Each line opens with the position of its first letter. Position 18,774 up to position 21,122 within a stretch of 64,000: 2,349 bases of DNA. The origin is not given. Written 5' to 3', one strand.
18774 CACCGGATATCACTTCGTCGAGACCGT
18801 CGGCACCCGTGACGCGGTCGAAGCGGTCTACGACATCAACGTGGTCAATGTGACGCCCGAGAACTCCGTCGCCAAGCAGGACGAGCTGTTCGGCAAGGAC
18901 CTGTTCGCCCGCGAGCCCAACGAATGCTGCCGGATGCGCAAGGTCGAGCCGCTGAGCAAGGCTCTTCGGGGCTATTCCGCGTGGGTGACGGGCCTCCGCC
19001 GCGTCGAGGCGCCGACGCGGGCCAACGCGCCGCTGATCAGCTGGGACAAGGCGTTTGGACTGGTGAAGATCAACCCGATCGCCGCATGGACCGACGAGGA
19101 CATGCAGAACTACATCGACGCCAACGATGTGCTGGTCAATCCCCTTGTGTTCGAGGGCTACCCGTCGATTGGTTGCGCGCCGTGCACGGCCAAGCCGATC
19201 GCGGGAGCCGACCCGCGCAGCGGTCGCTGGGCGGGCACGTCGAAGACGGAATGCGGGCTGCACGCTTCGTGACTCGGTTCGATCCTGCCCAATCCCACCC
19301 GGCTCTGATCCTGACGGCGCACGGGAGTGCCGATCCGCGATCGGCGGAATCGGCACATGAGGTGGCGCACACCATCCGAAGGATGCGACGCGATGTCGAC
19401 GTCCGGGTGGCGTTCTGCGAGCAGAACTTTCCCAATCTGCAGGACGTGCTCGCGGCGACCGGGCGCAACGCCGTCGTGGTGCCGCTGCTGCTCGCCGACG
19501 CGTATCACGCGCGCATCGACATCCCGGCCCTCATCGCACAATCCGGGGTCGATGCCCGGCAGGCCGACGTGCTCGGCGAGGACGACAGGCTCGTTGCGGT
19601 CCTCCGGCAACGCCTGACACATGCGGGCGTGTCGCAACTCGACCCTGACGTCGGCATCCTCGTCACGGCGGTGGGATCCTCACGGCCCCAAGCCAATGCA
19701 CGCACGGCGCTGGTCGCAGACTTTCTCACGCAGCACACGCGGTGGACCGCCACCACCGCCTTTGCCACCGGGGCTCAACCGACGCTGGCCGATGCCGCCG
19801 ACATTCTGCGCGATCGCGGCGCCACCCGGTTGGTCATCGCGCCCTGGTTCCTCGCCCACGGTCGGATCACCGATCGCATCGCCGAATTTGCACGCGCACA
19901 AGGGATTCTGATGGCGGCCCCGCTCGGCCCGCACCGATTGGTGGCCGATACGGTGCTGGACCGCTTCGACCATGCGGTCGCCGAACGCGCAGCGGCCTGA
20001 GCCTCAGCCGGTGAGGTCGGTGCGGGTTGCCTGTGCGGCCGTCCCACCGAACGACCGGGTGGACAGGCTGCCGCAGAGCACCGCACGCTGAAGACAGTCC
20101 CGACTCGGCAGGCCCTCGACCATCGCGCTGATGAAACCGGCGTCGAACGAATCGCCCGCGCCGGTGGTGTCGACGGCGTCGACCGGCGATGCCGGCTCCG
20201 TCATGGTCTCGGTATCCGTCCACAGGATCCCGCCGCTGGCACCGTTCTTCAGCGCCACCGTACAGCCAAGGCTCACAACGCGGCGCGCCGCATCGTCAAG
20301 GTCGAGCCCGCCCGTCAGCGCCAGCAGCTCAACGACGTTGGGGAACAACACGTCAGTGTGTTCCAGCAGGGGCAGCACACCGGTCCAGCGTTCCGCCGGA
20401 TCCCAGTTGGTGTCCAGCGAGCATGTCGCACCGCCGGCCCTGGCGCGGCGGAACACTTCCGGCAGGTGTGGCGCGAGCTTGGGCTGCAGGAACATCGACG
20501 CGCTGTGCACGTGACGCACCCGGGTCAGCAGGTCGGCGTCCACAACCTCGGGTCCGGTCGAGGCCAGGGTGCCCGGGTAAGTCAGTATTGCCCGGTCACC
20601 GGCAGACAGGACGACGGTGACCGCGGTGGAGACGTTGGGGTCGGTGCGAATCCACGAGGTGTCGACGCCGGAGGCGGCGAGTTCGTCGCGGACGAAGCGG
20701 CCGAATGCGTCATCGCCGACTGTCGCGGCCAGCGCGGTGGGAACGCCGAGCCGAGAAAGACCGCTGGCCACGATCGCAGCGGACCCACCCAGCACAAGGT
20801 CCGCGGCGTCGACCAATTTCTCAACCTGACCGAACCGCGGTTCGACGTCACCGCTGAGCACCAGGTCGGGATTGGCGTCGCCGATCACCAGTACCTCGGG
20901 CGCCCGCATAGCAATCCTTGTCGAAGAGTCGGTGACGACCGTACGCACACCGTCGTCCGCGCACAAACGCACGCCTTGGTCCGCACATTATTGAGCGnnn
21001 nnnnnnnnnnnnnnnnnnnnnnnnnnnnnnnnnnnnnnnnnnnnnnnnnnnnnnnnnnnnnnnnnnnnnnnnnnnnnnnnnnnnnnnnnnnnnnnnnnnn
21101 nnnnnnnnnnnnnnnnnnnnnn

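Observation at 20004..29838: Self-contained alpha-galactoside locus implying a galactose-6-P -> tagatose-6-P -> fructose-6-P route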

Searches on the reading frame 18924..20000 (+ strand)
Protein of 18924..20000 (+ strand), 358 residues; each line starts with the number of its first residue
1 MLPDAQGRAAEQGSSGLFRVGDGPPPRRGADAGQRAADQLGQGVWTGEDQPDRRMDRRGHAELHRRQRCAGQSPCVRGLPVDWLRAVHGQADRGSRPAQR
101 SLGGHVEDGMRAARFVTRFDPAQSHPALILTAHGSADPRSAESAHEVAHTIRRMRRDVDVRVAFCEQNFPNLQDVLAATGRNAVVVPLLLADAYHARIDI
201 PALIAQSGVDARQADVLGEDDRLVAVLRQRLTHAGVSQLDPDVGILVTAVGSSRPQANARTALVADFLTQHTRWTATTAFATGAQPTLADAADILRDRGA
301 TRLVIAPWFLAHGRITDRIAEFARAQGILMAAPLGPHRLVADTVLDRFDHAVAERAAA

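Call 5: search_protein_families(library=pfam, proteins=[window:18924-20000:+])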
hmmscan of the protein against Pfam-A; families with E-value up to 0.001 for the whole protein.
window:18924-20000:+ (358 aa): 1 family
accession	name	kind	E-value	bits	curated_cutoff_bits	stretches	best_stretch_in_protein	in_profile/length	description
PF01903.22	CbiX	-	5.2e-31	107.5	22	2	133-229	1-106/106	CbiX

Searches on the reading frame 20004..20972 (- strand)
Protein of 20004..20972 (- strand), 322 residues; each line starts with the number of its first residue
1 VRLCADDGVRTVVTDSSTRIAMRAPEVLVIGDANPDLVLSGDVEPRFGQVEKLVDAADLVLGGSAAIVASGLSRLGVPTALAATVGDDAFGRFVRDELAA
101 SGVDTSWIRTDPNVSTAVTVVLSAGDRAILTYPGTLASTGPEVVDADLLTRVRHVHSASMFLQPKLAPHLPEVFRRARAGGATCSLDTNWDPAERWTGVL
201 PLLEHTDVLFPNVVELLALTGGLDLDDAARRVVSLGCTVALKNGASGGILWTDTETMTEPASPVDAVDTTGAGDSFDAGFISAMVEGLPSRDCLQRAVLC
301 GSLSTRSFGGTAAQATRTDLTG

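Call 3: search_protein_families(library=pfam, proteins=[window:20004-20972:-])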
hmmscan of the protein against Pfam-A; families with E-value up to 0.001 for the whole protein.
window:20004-20972:- (322 aa): 2 families
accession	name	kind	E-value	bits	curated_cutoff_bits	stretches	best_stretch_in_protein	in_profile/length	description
PF00294.29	PfkB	-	3.8e-47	161.5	25.8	1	26-313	3-298/302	pfkB family carbohydrate kinase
PF08543.17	Phos_pyr_kin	-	0.00082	19.2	27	0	202-297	116-224/246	Phosphomethylpyrimidine kinase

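Call 4: search_protein_families(library=ncbifam, proteins=[window:20004-20972:-])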
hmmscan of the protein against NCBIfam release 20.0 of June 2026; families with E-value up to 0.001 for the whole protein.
window:20004-20972:- (322 aa): 21 families
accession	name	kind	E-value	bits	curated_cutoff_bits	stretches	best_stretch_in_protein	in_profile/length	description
NF053626.1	RibKinHalex1628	equivalog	1.4e-38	133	330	1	26-314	3-282/293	ATP-dependent ribose-1-phosphate kinase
TIGR04382.1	myo_inos_iolC_N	equivalog_domain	1.4e-33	116.5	300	1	27-317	4-302/309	5-dehydro-2-deoxygluconokinase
TIGR02152.1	D_ribokin_bact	equivalog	3.6e-32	111.9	299.65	1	27-319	1-295/298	ribokinase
NF049991.1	TagKinase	equivalog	4.4e-27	94.7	420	1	62-320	41-311/321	tagatose kinase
NF006957.1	PRK09434.1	equivalog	1.7e-23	83.6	450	1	61-319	26-301/302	fructokinase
NF040938.1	KDG_KDGal_kin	equivalog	2.9e-22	79.2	400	1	62-305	30-284/305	bifunctional 2-dehydro-3-deoxygluconokinase/2-dehydro-3-deoxygalactonokinase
NF007321.0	PRK09813.1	equivalog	3.7e-22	79.1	247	1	62-302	24-252/261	fructoselysine 6-kinase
NF041134.1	R1P_kin_Thcocales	equivalog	1.4e-20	73.9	500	1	26-312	2-270/291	ADP-dependent ribose-1-phosphate kinase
NF047869.1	myo_kin_aldol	exception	3.8e-20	71.8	600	2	58-128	35-104/586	bifunctional 5-dehydro-2-deoxygluconokinase/5-dehydro-2-deoxyphosphogluconate aldolase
NF008353.0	PRK11142.1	equivalog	4.6e-19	69.1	341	1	26-311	4-290/307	ribokinase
TIGR03168.1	1-PFK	subfamily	1.3e-17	63.7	216.4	1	56-312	29-289/305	hexose kinase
TIGR03828.1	pfkB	equivalog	1.4e-16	60.4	292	1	55-311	28-288/305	1-phosphofructokinase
NF041332.1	KDG_KDGal_kin_Halo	equivalog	2.8e-15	56.6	440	1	55-319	26-305/320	bifunctional 2-dehydro-3-deoxygluconokinase/2-dehydro-3-deoxygalactonokinase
NF041320.1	pfkB_Halo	equivalog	3.2e-15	56.3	400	1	48-305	24-277/302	1-phosphofructokinase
TIGR02198.1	rfaE_dom_I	equivalog_domain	8.5e-12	44.8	345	1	23-314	6-306/315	D-glycero-beta-D-manno-heptose-7-phosphate kinase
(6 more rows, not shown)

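Call 21: search_solved_structures(query=window:20004-20972:-, max_evalue=1e-10)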
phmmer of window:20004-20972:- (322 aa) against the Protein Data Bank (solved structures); distinct sequences matched with E-value up to 1e-10: 34.
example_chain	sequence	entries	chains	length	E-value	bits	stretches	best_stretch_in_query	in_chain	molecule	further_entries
3h49_A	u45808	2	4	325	3.5e-30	108.7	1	27-314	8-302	Ribokinase | Uncharacterized sugar kinase ydjH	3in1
1v19_A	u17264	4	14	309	3.2e-23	85.8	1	58-319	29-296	2-KETO-3-DEOXYGLUCONATE KINASE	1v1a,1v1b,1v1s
6ilr_A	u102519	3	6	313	4.6e-23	85.3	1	24-312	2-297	Ribokinase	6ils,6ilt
6znx_A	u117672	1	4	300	1e-20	77.6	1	27-311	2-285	Ribokinase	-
8cqx_A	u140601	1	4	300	3.4e-20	75.9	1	27-311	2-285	Ribokinase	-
11bl_A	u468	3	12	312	4.5e-20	75.5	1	26-317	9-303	Ribokinase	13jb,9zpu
4x8f_A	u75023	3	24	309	5.3e-19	72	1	26-320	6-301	Ribokinase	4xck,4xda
4du5_A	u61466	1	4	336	2.1e-18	70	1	57-320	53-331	PfkB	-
1tyy_A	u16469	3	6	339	2.9e-18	69.5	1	61-314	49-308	putative sugar kinase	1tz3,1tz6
3hj6_A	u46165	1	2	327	8.1e-18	68.1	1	61-307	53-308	Fructokinase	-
3ubo_A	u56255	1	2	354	1.7e-17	67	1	60-302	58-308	adenosine kinase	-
3iq0_A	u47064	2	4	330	2.2e-17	66.6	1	63-308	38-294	putative Ribokinase II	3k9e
5zwy_A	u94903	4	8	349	3.6e-17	65.9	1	23-308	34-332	Ribokinase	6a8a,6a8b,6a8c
4e3a_A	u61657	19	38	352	6.9e-17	65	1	60-309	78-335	sugar kinase protein | Probable sugar kinase protein | sugar kinase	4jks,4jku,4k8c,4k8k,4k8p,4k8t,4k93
1gqt_A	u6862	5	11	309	1.6e-16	63.8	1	24-306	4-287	RIBOKINASE | PROTEIN (RIBOKINASE)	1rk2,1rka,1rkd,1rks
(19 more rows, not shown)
